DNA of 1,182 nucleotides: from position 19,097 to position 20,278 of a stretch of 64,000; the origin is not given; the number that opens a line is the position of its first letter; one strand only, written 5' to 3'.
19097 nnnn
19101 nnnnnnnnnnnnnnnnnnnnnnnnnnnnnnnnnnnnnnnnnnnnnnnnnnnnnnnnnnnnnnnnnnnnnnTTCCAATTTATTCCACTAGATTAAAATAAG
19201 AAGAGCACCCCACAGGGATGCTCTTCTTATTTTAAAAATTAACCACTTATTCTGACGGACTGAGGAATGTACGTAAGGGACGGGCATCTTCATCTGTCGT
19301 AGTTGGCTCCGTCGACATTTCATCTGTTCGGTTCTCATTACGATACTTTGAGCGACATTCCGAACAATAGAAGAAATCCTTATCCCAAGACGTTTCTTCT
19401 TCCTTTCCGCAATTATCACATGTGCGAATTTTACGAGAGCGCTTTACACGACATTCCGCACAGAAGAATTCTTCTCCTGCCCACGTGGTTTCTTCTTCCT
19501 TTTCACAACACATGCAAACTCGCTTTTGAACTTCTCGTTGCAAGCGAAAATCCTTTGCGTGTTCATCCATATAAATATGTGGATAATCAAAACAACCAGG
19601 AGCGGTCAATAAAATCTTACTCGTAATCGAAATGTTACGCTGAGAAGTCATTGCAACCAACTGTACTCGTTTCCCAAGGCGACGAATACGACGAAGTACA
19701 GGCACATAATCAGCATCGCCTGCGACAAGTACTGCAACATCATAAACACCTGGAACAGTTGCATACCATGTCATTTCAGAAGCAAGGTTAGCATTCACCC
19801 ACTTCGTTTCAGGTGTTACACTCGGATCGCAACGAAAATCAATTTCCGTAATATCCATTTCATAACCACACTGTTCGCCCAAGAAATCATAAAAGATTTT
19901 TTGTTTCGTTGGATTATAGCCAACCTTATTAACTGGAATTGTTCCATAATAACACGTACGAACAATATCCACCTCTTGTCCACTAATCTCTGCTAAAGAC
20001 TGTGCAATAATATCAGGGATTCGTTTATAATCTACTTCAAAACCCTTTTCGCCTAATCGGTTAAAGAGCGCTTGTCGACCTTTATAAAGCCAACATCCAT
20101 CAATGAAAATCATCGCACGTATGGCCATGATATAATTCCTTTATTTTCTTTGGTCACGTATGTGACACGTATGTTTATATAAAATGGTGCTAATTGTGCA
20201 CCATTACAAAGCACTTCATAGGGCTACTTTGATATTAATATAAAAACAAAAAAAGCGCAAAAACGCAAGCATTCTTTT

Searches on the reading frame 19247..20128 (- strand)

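Call 9: search_protein_families(library=pfam, proteins=[window:19247-20128:-])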
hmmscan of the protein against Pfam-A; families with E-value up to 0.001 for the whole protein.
window:19247-20128:- (293 aa): 2 families
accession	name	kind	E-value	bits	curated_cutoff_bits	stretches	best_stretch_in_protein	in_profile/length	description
PF01936.24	NYN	-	2.4e-12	48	24.2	1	4-163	1-132/145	NYN domain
PF18256.6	HscB_4_cys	-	0.00099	19.4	26.2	0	237-259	3-24/27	Co-chaperone HscB tetracysteine metal binding motif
